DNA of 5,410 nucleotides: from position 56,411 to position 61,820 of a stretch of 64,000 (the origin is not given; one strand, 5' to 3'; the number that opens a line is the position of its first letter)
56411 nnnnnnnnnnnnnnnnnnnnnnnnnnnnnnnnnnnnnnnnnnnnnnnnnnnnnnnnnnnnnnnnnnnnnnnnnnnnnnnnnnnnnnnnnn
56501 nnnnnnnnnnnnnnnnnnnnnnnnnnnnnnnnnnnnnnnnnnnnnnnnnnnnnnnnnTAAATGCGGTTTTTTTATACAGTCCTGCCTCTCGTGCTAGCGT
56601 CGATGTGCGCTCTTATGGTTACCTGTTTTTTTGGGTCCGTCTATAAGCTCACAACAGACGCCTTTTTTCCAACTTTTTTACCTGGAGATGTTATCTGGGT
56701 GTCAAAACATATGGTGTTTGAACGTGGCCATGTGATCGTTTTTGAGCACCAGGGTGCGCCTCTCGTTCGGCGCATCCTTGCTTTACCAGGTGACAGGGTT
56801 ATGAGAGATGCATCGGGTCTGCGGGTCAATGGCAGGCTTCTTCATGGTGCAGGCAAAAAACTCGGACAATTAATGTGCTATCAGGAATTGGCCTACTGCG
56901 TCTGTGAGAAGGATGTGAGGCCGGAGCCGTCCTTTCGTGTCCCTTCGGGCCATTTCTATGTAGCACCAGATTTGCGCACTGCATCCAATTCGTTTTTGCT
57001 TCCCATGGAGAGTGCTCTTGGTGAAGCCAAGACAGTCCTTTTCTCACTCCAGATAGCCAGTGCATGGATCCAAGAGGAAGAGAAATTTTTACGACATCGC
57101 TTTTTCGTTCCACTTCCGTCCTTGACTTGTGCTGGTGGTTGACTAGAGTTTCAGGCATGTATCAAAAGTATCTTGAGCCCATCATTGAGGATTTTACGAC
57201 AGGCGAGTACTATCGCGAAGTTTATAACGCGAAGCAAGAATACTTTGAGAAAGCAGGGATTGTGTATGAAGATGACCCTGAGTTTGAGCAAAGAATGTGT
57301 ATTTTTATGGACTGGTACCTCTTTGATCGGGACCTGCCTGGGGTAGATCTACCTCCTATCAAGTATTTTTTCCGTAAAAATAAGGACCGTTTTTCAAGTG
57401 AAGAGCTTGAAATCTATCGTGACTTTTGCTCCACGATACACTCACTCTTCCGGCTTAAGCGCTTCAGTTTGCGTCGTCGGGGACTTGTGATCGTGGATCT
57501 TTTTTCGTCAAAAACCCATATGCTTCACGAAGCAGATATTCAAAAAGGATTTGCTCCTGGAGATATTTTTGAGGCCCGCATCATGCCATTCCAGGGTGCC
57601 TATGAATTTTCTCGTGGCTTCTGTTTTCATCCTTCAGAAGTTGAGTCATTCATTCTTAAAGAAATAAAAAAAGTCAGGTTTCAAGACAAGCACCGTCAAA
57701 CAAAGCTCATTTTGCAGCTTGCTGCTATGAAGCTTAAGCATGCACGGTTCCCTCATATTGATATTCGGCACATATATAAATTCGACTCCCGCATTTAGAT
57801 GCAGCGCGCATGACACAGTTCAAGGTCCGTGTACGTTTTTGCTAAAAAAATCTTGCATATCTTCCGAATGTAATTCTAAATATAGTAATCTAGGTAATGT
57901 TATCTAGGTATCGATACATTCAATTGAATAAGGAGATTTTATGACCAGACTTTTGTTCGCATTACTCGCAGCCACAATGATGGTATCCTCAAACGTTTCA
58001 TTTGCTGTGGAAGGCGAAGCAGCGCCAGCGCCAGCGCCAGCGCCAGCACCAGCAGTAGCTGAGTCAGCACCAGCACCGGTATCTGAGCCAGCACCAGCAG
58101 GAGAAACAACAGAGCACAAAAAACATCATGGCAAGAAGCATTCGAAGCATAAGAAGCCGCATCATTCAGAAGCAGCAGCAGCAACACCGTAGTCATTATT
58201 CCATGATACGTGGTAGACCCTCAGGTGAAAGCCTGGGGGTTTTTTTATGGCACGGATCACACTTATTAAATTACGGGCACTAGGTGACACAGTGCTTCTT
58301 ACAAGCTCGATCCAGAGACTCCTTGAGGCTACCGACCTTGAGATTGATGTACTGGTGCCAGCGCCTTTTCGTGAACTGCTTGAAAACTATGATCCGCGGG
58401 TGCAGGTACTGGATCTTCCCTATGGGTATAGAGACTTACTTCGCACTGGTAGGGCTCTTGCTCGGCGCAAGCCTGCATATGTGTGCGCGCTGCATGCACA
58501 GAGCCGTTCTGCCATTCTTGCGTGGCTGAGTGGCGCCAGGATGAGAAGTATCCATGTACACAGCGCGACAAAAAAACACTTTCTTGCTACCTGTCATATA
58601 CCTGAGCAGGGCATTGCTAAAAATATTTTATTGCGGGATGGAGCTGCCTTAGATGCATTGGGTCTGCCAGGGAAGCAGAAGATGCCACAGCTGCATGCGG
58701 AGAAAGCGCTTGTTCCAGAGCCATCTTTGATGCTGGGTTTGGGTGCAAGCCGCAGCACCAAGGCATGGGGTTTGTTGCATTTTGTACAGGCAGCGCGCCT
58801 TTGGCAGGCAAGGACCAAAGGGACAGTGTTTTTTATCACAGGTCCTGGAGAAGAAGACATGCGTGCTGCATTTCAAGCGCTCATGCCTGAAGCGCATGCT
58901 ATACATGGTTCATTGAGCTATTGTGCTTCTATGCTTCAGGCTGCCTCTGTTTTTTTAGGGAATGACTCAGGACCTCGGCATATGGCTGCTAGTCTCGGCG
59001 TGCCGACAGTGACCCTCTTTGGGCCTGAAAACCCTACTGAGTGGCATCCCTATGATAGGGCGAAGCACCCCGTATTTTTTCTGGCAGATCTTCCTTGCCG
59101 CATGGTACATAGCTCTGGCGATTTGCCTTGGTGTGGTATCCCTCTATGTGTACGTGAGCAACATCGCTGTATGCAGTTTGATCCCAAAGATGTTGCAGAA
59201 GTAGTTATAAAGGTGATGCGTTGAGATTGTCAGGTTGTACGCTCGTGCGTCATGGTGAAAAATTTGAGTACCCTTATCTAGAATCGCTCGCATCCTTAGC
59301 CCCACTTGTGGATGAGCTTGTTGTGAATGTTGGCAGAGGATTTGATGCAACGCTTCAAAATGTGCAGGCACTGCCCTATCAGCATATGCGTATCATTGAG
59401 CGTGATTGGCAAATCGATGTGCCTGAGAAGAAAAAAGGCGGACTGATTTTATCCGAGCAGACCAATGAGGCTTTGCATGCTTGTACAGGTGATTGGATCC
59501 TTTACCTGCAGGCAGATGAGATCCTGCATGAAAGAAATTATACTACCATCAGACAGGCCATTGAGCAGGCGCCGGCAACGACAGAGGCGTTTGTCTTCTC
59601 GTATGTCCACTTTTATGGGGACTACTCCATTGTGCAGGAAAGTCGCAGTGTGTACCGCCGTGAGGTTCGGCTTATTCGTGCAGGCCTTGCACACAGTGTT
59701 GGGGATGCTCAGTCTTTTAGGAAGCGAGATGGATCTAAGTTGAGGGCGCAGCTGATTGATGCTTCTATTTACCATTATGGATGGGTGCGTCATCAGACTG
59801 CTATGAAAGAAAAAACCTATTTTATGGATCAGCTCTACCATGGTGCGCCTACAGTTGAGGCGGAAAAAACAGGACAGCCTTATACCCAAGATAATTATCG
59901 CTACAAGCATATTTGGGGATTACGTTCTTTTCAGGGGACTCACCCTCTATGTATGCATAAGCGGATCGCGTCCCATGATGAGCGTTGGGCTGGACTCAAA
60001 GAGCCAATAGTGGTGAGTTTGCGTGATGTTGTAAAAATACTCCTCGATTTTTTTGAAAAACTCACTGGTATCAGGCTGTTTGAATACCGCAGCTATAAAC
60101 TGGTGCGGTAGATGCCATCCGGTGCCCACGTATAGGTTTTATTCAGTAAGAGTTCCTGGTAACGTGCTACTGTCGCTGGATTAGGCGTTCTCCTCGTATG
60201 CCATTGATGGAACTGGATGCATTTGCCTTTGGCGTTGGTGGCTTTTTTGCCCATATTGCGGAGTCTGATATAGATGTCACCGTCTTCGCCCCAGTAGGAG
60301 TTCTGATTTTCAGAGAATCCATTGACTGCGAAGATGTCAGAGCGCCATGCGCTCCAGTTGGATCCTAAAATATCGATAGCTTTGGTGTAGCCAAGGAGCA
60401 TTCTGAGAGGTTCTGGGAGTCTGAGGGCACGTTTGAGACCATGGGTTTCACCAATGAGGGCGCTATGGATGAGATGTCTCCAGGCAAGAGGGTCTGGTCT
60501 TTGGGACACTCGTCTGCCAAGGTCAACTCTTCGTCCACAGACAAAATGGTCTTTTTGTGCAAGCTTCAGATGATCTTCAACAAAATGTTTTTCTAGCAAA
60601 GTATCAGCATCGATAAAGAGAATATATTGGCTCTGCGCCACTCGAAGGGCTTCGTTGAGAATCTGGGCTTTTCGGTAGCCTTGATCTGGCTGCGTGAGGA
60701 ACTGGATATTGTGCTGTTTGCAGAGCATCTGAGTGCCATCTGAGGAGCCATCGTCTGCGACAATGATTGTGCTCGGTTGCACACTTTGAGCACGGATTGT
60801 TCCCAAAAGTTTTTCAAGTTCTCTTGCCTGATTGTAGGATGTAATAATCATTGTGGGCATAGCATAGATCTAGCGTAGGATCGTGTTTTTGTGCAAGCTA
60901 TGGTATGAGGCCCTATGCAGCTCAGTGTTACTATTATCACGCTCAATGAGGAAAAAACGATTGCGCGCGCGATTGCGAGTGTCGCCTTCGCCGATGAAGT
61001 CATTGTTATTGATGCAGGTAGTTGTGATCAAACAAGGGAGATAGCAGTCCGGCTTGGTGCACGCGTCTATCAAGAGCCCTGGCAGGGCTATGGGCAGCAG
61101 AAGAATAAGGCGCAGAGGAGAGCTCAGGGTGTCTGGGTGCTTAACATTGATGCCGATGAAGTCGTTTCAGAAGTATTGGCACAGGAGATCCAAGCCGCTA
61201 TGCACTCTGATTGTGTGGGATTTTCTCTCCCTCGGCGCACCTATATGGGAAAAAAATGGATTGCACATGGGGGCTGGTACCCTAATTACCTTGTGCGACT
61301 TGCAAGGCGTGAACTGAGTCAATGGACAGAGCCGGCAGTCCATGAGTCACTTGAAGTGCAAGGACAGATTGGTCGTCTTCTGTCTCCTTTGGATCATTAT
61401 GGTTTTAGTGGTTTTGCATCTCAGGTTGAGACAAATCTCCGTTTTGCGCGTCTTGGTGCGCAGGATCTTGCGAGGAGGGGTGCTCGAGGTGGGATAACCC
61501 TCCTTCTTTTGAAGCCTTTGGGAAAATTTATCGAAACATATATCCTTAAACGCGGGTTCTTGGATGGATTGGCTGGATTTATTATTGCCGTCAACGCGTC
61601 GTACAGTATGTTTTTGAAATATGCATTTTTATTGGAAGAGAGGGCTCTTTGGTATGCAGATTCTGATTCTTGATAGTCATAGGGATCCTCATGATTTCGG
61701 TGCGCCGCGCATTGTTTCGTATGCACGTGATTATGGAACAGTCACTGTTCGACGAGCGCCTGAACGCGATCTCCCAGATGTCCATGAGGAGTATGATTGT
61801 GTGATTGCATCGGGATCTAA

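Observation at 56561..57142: Signal peptidase I homolog downstream of lepA with both catalytic dyad residues replaced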

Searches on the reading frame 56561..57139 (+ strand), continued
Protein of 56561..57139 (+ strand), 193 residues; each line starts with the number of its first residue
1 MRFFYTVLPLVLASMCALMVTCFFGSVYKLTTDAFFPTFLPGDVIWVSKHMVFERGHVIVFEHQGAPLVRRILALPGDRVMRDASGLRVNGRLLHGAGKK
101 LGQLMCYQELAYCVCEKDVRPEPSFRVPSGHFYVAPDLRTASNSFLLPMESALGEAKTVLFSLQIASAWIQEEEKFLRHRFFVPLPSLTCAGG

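Call 76: search_protein_families(library=ncbifam, proteins=[P0280, P0271, P0380], max_evalue=0.001)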
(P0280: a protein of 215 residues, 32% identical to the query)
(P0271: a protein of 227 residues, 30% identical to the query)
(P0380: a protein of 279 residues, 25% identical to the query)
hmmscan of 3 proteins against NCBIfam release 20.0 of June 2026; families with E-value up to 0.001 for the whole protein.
P0280 (215 aa): 4 families
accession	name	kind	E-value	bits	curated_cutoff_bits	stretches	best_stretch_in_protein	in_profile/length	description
TIGR02227.1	sigpep_I_bact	equivalog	2.2e-35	121.9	47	1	15-190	4-161/162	signal peptidase I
NF008114.0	PRK10861.1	equivalog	9.7e-19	67.8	277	2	13-95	64-157/324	signal peptidase I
TIGR02771.1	TraF_Ti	equivalog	5.3e-05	22.8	100.25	0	81-115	83-117/171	conjugative transfer signal peptidase TraF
TIGR02754.1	sod_Ni_protease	equivalog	0.00024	21.5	63.25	0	39-99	6-65/90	nickel-type superoxide dismutase maturation protease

P0271 (227 aa): 4 families
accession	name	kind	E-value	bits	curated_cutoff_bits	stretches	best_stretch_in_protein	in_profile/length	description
TIGR02227.1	sigpep_I_bact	equivalog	2.1e-38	131.8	47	1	17-201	5-161/162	signal peptidase I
NF008114.0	PRK10861.1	equivalog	3.8e-32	111.9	277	2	16-109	66-159/324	signal peptidase I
TIGR02771.1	TraF_Ti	equivalog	3e-06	26.9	100.25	1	94-126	84-116/171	conjugative transfer signal peptidase TraF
TIGR02754.1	sod_Ni_protease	equivalog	5.1e-05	23.7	63.25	0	40-108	6-62/90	nickel-type superoxide dismutase maturation protease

P0380 (279 aa): 6 families
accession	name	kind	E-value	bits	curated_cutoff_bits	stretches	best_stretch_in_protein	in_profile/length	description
NF008114.0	PRK10861.1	equivalog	5.7e-50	170.4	277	2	35-136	57-158/324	signal peptidase I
TIGR02227.1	sigpep_I_bact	equivalog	8.8e-47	159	47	1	44-256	4-161/162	signal peptidase I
TIGR02771.1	TraF_Ti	equivalog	1.6e-12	47.3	100.25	2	200-250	119-166/171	conjugative transfer signal peptidase TraF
TIGR02754.1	sod_Ni_protease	equivalog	5.8e-09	36.3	63.25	1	216-250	55-89/90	nickel-type superoxide dismutase maturation protease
NF010459.0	PRK13884.1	subfamily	5.1e-06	26.1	156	0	200-249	122-172/178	conjugal transfer peptidase TraF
NF010412.0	PRK13838.1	subfamily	2e-05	24.1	186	0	197-250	119-170/177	conjugal transfer pilin processing protease TraF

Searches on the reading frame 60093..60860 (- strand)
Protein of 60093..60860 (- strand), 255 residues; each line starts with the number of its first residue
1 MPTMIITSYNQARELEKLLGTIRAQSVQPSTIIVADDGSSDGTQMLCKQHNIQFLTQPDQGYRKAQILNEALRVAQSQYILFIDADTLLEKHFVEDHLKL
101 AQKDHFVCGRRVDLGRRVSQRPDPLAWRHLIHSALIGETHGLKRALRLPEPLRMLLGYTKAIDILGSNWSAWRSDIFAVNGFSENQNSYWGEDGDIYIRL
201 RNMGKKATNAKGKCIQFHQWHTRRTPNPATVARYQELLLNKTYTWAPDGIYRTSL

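Call 14: search_protein_families(library=pfam, proteins=[window:60093-60860:-], max_evalue=0.001)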
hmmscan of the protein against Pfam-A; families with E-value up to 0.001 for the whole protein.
window:60093-60860:- (255 aa): 5 families
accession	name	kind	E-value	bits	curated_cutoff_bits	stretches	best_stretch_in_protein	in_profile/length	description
PF00535.33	Glycos_transf_2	-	1.5e-21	77.5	23.3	1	4-162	2-150/168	Glycosyl transferase family 2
PF13641.12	Glyco_tranf_2_3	-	4.3e-10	40.4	27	1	4-214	5-208/230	Glycosyltransferase like family 2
PF10111.15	Glyco_tranf_2_2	-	2.2e-07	31.1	27.3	1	3-103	1-108/276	Glycosyltransferase like family 2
PF13704.12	Glyco_tranf_2_4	-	2.6e-06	28.3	27.5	1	12-93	4-88/98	Glycosyl transferase family 2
PF02709.20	Glyco_transf_7C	-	6.2e-05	23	23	1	164-212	19-67/78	N-terminal domain of galactosyltransferase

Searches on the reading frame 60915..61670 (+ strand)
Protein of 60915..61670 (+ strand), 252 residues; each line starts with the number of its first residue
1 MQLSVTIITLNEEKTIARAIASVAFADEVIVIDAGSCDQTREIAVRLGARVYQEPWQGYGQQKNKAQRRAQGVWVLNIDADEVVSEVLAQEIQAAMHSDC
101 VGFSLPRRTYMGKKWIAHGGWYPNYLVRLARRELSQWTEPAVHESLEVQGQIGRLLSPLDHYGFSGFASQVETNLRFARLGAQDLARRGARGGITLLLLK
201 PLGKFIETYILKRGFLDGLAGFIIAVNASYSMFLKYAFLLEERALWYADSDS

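Call 14: search_protein_families(library=pfam, proteins=[window:60915-61670:+], max_evalue=0.001)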
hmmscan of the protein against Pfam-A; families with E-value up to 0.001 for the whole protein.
window:60915-61670:+ (252 aa): 2 families
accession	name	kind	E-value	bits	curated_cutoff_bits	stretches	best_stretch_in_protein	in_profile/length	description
PF00535.33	Glycos_transf_2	-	1.7e-18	67.5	23.3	1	4-120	1-130/168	Glycosyl transferase family 2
PF13704.12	Glyco_tranf_2_4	-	0.0005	21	27.5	0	24-84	17-84/98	Glycosyl transferase family 2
